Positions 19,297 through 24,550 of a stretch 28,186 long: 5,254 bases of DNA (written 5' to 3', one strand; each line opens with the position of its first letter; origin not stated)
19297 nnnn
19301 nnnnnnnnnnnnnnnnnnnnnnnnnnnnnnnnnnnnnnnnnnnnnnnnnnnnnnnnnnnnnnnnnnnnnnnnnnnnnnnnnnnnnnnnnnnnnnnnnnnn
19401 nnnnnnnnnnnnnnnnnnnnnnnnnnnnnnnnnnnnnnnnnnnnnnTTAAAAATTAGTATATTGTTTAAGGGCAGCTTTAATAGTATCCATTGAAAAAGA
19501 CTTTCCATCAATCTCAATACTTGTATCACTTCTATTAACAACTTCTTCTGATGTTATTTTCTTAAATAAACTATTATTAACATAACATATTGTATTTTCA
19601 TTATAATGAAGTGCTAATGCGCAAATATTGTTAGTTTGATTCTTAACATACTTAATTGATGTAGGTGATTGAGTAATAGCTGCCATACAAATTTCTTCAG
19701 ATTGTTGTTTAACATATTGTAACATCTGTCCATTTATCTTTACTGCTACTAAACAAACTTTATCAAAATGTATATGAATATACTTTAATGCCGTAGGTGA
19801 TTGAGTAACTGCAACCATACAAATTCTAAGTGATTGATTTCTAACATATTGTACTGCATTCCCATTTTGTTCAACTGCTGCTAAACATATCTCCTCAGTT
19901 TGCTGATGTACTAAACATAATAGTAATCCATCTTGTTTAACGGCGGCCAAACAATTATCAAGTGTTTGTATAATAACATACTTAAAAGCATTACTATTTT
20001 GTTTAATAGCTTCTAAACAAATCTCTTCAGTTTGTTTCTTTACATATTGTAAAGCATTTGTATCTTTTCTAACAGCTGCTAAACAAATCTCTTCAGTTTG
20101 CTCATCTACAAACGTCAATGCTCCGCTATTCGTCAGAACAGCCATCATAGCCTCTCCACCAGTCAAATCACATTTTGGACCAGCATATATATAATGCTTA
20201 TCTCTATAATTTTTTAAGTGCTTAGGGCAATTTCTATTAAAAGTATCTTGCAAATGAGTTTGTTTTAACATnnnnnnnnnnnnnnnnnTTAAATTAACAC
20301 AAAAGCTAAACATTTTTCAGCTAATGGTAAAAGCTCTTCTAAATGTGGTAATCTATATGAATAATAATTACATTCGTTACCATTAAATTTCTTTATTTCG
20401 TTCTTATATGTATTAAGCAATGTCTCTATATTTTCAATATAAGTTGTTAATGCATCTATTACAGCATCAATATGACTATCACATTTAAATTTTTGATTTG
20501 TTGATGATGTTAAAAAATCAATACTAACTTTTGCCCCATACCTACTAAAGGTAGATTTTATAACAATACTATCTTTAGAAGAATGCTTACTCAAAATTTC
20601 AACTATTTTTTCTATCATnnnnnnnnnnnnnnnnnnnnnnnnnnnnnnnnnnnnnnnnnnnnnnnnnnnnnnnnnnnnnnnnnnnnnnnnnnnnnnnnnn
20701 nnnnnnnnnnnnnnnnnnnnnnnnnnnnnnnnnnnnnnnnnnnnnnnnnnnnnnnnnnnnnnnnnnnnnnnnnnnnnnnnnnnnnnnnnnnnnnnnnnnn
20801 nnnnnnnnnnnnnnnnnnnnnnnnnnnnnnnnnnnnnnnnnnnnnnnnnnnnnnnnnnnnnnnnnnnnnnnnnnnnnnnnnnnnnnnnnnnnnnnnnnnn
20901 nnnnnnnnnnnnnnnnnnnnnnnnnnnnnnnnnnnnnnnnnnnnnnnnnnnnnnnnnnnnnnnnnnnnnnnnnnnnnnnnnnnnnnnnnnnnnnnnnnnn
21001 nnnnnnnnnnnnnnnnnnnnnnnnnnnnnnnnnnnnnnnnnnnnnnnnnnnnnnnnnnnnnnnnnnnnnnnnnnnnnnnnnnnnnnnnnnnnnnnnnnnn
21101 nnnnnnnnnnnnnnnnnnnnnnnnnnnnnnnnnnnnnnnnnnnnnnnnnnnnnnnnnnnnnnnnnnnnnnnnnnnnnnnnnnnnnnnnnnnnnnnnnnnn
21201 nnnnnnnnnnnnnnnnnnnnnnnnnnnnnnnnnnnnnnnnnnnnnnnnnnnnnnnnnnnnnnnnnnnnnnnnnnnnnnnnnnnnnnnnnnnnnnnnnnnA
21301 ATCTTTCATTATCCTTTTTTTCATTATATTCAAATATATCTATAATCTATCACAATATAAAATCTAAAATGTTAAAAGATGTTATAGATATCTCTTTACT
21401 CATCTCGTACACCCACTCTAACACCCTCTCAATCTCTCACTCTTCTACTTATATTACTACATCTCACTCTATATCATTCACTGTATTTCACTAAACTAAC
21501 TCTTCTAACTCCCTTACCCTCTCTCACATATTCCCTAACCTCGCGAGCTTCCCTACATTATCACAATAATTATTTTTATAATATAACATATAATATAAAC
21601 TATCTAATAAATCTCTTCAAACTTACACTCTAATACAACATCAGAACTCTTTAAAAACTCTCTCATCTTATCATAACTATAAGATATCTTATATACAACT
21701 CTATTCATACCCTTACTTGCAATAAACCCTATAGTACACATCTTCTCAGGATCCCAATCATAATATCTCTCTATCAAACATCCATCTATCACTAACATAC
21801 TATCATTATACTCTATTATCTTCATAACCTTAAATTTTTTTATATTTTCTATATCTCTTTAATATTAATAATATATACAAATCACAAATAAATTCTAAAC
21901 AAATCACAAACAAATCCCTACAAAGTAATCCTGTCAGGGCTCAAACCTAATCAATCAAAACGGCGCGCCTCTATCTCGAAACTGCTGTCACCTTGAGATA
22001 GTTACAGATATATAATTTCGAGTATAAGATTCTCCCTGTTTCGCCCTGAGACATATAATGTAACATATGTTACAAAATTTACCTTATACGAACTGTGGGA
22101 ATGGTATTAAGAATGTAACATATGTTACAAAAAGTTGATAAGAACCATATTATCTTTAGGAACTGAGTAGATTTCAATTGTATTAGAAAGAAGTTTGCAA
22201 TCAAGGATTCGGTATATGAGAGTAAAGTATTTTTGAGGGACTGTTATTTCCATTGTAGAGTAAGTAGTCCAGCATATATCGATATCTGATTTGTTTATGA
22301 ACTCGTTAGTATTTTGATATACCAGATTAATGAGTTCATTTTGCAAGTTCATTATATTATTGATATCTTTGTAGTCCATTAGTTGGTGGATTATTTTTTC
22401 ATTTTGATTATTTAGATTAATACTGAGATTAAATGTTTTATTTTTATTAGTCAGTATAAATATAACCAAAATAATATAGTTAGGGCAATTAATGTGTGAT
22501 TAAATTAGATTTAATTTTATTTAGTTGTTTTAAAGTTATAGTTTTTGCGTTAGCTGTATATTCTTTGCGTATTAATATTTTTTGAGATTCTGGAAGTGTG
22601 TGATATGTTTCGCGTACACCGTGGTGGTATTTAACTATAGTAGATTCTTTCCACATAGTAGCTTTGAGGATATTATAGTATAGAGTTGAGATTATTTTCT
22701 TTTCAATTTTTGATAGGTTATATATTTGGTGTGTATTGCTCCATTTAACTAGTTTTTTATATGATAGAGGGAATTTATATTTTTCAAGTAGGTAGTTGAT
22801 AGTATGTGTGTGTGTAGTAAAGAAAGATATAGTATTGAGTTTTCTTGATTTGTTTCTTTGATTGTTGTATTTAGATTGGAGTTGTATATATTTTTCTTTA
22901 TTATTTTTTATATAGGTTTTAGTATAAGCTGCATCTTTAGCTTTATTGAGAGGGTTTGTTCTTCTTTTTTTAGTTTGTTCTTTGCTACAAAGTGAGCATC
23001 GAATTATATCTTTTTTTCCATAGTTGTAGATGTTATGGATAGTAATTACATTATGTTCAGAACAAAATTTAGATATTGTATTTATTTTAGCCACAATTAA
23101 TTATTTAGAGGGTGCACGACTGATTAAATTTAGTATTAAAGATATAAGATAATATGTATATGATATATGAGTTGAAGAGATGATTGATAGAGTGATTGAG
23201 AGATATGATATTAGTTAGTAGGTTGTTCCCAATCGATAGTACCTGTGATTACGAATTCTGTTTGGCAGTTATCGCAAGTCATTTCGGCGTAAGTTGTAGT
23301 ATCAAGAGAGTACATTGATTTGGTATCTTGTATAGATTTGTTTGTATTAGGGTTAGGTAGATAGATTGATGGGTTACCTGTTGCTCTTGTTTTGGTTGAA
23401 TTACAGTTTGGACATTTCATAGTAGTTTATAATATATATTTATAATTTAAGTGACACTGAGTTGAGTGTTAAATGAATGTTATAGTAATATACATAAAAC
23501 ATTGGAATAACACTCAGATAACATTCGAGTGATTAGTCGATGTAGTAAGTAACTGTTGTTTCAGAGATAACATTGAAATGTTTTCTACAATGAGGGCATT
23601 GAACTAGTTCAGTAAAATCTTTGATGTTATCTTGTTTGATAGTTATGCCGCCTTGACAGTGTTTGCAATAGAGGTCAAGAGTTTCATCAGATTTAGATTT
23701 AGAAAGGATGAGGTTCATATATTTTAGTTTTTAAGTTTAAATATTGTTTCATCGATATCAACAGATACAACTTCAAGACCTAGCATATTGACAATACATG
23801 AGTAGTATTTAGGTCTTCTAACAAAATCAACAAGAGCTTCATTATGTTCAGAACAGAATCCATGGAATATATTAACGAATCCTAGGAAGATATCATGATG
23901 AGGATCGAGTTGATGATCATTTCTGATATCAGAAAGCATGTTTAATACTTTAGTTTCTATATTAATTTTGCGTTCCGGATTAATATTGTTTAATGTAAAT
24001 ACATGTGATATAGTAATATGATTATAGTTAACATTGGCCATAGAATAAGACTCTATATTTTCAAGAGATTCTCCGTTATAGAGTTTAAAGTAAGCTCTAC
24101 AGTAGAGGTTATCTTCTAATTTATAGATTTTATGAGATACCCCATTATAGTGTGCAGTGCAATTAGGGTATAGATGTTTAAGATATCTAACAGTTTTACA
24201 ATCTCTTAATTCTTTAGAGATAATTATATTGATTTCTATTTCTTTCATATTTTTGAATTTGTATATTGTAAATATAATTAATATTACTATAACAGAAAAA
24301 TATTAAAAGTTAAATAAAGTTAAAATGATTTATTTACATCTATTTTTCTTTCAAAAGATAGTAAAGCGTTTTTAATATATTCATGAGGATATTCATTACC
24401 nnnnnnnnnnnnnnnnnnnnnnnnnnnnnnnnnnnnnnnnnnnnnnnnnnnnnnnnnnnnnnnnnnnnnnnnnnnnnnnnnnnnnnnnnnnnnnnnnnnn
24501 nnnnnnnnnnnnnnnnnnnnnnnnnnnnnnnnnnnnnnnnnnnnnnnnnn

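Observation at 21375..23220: Island with mirror-image strand composition: G-free left arm, C-free right arm, palindrome-rich centre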

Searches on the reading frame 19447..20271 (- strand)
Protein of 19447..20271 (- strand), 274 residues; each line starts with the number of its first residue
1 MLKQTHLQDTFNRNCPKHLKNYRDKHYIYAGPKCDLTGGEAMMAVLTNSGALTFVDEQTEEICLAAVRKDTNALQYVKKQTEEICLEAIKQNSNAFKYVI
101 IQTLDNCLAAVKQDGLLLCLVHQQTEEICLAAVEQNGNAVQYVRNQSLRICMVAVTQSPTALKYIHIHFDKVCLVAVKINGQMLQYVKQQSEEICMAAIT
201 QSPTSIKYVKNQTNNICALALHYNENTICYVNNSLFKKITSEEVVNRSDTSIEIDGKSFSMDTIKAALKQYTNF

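Call 8: search_protein_families(library=pfam, proteins=[window:19447-20271:-], max_evalue=0.1)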
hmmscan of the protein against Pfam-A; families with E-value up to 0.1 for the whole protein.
window:19447-20271:- (274 aa): 5 families
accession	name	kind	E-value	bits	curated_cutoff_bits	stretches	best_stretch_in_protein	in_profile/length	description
PF13475.11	DUF4116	-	3.2e-29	100.6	24.9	5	60-99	2-44/49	Domain of unknown function (DUF4116)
PF05309.16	TraE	-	0.0088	15.9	24.8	0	198-241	59-102/182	TraE protein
PF08710.16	CoV_NSP9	-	0.043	14.6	27.2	0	134-180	22-68/111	Coronavirus replicase NSP9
PF24679.1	Nodulin_C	-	0.051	14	26.5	0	114-157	6-49/88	Nodulin C-terminal domain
PF22821.2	ZP1_ZP4_Ig-like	-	0.066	14.2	28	0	113-182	3-68/94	Zona pellucida sperm-binding proteins 1/4, Ig-like domain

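Call 9: search_protein_families(library=phrogs, proteins=[window:19447-20271:-], max_evalue=0.1)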
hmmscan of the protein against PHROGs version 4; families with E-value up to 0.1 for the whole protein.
window:19447-20271:- (274 aa): 9 families
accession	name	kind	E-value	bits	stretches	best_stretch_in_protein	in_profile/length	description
phrog_5925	-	unknown function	6e-26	92.3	2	109-230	69-191/228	-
phrog_17056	-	unknown function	2.2e-24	87.6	2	108-235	255-382/420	-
phrog_25923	-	unknown function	6.2e-09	36.5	1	180-235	260-315/366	-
phrog_31839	-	unknown function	4.2e-08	33.4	1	43-234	192-407/421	-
phrog_35305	-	unknown function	1.5e-07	32.4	1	181-232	92-143/195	-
phrog_26535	-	unknown function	0.028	15.5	1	147-232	6-85/125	-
phrog_36491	-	unknown function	0.029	14.9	1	170-253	20-103/251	-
phrog_35273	-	unknown function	0.056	14.6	0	164-219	28-81/104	-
phrog_10747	-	unknown function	0.083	14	0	72-116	43-83/118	-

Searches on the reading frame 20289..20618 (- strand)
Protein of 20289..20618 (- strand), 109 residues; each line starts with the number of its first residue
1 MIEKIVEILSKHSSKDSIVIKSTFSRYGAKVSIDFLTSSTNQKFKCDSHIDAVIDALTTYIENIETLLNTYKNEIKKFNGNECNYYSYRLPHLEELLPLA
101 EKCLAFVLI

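Call 95: find_encoding_contigs(protein=window:20289-20618:-, flank=10000, max_places=10)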
Protein window:20289-20618:- (109 aa): 5 contigs read that carry it; 5 places shown.
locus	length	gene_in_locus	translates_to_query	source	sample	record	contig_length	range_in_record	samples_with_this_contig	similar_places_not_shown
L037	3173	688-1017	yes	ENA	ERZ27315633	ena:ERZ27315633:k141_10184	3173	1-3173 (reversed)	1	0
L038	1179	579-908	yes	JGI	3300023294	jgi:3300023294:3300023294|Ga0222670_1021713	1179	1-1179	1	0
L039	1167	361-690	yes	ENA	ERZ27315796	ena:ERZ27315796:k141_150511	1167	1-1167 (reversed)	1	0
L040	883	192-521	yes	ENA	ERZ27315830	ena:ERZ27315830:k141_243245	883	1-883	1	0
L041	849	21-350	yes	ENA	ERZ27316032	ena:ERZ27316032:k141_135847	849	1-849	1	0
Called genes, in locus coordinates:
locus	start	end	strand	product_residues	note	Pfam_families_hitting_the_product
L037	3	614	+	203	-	?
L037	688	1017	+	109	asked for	-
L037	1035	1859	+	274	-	-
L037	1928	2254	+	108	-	-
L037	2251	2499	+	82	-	-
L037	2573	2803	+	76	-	-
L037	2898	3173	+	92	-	?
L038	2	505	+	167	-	?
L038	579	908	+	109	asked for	-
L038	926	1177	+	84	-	?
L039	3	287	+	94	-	PF13475:DUF4116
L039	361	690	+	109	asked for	-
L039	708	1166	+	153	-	?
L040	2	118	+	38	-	?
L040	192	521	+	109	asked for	-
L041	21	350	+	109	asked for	-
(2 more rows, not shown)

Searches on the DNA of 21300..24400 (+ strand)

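Call 7: search_dna_similar(query=window:21300-24400:+, collection=phages, mode=distant, max_rows=20)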
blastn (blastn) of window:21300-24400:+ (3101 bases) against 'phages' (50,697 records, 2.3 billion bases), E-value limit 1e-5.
No match.

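Call 28: search_rna_families(source=window, start=21300, end=22500, threshold=evalue, max_evalue=5, show_alignments=2)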
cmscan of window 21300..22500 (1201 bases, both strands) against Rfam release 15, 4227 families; matches with E-value up to 5: 2.
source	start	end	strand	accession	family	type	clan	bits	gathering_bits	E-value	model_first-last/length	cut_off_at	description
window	22133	22179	+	RF01299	SNORD2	Gene; snRNA; snoRNA; CD-box;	CL00072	20.3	37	0.66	1-69/69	no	Small nucleolar RNA SNORD2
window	22320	22365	-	RF00281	SNORD47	Gene; snRNA; snoRNA; CD-box;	-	18.4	50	2.4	1-77/77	no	Small nucleolar RNA SNORD47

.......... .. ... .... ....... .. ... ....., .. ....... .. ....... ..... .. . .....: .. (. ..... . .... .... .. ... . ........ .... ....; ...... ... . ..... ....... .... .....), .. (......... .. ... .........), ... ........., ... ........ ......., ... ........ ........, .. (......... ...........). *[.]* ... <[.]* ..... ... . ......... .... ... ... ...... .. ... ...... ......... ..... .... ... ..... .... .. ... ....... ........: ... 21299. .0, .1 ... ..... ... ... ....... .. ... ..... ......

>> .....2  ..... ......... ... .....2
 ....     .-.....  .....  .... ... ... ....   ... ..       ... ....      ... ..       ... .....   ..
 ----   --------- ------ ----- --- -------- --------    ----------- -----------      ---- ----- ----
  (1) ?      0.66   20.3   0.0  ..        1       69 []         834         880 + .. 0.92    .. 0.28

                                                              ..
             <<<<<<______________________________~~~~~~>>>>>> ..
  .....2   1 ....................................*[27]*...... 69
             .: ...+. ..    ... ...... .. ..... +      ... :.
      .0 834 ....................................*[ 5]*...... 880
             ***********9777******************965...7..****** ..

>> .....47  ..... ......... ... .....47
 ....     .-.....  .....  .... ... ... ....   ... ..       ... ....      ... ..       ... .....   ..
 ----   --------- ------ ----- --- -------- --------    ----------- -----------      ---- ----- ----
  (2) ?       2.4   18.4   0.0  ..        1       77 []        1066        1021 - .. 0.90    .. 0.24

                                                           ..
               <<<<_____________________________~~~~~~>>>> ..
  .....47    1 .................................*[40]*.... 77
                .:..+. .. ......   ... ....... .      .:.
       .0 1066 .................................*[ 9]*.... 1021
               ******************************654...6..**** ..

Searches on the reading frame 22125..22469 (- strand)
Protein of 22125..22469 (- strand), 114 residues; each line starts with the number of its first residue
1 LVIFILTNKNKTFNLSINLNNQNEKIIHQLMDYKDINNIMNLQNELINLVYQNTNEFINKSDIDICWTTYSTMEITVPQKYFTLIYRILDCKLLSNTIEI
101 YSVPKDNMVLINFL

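Call 8: search_protein_families(library=pfam, proteins=[window:22125-22469:-], max_evalue=0.1)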
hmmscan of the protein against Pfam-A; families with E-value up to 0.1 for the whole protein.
window:22125-22469:- (114 aa): 0 families

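Call 9: search_protein_families(library=phrogs, proteins=[window:22125-22469:-], max_evalue=0.1)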
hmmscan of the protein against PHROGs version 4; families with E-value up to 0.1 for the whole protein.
window:22125-22469:- (114 aa): 2 families
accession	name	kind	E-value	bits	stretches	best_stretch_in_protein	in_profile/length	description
phrog_24501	-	unknown function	0.01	17.3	1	16-70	62-115/117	-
phrog_16749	-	unknown function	0.09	14.2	0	1-38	109-144/145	-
